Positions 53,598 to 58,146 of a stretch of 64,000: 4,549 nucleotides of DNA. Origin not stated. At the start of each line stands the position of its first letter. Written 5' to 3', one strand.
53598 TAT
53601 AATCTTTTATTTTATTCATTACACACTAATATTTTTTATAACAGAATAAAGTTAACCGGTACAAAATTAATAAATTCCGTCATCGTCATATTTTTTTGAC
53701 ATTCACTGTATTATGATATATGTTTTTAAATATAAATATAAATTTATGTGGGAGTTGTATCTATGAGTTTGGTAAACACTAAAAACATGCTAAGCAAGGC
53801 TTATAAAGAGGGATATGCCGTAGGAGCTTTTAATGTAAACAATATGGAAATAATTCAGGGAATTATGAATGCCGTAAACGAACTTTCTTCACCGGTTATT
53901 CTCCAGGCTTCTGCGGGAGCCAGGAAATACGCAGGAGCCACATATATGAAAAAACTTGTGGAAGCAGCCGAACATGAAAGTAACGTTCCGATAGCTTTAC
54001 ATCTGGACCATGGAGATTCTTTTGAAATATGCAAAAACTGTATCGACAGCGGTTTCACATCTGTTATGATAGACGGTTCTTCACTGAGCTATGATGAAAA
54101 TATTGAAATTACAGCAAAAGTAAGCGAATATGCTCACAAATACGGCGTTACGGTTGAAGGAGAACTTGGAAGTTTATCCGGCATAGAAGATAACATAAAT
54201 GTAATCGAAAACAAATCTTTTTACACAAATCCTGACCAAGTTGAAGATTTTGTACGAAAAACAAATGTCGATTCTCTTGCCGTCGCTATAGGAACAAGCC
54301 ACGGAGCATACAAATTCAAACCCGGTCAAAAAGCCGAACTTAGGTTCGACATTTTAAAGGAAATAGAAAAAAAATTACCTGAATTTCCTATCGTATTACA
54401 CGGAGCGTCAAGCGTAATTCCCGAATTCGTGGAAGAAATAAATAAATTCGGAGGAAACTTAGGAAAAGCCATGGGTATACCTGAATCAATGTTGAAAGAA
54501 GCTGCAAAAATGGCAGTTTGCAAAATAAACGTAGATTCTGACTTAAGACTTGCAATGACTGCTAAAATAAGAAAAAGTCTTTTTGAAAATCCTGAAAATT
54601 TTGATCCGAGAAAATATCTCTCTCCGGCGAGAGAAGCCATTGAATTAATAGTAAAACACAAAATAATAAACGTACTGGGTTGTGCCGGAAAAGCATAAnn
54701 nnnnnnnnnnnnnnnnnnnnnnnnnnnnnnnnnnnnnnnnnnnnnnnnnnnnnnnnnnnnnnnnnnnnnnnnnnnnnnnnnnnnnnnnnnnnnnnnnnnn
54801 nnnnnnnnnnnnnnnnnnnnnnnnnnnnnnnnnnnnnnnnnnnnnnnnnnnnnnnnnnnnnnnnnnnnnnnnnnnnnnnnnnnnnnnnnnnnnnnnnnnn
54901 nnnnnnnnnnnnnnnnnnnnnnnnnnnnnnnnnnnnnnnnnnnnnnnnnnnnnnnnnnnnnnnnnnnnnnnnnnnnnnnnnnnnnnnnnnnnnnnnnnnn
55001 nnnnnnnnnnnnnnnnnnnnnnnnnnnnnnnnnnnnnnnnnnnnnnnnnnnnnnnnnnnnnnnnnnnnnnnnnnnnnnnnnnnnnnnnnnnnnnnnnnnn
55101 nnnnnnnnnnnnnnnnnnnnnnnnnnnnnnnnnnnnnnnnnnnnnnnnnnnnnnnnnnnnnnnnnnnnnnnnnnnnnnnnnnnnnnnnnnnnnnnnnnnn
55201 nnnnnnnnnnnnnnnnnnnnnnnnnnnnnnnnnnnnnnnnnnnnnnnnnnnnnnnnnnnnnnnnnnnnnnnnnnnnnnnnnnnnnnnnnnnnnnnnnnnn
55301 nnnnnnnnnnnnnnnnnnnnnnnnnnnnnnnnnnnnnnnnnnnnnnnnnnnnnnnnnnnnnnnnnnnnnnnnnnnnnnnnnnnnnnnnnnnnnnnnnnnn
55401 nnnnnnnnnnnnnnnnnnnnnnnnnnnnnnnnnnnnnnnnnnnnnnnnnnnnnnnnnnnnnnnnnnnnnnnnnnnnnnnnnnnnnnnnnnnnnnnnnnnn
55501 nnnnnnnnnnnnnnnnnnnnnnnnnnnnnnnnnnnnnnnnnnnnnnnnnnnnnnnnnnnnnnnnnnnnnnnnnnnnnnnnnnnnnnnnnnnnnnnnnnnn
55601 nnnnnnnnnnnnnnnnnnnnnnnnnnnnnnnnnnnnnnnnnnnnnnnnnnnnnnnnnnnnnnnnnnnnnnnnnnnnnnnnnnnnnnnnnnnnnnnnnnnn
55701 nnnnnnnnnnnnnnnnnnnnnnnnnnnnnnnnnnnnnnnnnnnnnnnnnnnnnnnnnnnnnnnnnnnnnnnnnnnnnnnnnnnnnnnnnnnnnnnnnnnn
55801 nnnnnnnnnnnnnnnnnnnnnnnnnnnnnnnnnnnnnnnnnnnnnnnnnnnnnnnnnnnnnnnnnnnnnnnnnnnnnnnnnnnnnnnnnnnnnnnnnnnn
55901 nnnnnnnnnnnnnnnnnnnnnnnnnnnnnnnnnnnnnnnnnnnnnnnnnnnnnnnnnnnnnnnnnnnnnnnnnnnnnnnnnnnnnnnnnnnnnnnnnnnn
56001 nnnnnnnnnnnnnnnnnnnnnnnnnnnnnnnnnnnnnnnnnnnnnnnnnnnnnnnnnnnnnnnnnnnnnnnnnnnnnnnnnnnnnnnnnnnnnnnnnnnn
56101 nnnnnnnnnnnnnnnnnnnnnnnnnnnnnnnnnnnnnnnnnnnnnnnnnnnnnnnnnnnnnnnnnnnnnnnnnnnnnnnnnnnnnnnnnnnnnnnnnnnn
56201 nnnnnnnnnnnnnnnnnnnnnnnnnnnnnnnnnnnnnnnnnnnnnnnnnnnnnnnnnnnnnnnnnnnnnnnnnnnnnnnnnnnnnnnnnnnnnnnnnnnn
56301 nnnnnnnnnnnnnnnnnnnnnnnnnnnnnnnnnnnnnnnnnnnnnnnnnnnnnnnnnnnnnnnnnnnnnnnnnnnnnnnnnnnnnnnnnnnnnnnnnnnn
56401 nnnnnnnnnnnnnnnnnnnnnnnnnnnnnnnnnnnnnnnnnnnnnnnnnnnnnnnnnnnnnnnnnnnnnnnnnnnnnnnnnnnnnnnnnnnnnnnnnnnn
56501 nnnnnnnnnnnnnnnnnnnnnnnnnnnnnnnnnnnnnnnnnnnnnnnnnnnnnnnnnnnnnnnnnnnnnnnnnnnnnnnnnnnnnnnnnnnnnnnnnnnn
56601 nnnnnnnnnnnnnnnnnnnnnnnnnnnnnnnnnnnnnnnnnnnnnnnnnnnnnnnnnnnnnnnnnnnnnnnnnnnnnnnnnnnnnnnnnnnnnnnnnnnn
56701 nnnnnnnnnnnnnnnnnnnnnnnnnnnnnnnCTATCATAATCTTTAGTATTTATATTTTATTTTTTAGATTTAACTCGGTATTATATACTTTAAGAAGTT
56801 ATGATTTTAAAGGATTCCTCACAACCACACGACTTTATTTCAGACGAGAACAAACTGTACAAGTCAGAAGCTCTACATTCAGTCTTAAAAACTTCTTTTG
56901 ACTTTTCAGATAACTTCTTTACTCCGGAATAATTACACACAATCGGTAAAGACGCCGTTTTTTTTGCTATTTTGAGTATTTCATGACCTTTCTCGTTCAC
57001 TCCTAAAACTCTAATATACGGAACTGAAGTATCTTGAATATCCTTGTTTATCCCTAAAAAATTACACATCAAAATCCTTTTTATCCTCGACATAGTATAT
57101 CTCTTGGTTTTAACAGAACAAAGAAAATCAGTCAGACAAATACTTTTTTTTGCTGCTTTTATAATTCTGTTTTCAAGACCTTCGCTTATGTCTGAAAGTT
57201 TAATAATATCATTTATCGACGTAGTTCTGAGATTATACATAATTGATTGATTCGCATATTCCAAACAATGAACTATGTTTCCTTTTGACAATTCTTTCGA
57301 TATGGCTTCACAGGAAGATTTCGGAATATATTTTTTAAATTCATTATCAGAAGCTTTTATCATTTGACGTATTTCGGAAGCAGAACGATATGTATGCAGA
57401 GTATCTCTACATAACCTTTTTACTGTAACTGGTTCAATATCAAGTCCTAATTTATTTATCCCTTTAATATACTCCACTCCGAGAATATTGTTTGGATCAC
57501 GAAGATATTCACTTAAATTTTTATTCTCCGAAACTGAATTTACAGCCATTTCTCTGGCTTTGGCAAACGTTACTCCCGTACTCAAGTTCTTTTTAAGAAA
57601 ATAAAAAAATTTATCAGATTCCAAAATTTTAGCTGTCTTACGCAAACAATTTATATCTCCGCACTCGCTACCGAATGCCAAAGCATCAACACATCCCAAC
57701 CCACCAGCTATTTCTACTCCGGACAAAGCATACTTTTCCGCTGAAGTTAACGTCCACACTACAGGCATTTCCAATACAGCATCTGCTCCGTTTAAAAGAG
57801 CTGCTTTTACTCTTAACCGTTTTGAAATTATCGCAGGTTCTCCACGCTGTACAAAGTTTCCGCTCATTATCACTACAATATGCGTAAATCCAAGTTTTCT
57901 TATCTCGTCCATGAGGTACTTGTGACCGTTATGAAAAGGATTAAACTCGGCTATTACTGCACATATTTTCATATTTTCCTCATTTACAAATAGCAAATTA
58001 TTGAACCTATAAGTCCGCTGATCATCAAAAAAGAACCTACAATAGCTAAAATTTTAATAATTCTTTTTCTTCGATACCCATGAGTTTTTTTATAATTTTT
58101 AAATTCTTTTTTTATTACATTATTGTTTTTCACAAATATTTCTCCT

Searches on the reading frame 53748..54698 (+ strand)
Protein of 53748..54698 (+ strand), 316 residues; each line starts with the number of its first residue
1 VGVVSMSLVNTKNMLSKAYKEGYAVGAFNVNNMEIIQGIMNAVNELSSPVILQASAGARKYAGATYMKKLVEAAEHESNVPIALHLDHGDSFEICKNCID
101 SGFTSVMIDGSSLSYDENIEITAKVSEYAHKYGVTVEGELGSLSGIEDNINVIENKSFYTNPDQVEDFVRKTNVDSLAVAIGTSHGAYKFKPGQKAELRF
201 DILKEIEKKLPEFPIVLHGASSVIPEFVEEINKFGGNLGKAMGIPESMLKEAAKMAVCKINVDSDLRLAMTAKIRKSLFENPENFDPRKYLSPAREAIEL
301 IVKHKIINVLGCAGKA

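Call 60: search_protein_families(library=pfam, proteins=[window:53748-54698:+], max_evalue=0.00001)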
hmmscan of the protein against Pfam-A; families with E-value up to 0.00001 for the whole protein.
window:53748-54698:+ (316 aa): 1 family
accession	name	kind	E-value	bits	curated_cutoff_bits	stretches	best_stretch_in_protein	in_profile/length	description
PF01116.26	F_bP_aldolase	-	3.9e-104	348.5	25.5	1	9-315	1-277/277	Fructose-bisphosphate aldolase class-II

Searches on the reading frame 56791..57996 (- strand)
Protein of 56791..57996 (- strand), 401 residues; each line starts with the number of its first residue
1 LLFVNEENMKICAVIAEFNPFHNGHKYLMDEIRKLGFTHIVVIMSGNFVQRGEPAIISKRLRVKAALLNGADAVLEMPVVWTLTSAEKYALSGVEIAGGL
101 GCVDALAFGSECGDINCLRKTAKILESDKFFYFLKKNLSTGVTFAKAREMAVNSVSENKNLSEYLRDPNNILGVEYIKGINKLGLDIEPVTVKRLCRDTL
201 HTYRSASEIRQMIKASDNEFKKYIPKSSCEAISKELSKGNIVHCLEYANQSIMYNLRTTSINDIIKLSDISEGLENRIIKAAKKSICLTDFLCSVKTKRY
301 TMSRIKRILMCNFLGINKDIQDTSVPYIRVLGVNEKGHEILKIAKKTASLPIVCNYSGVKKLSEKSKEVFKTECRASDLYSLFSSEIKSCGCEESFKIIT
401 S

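Call 3: search_protein_families(library=pfam, proteins=[window:56791-57996:-], max_evalue=1)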
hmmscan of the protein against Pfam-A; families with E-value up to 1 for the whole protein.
window:56791-57996:- (401 aa): 3 families
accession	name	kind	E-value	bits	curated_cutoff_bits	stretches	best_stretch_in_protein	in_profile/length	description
PF05636.17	HIGH_NTase1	-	1.9e-115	386.8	27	1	9-385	1-391/402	HIGH Nucleotidyl Transferase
PF01467.32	CTP_transf_like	-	8.1e-06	26.5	21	1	18-64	6-52/133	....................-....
PF08218.17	Citrate_ly_lig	-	0.0003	21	20.9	1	12-34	2-24/182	Citrate lyase ligase C-terminal domain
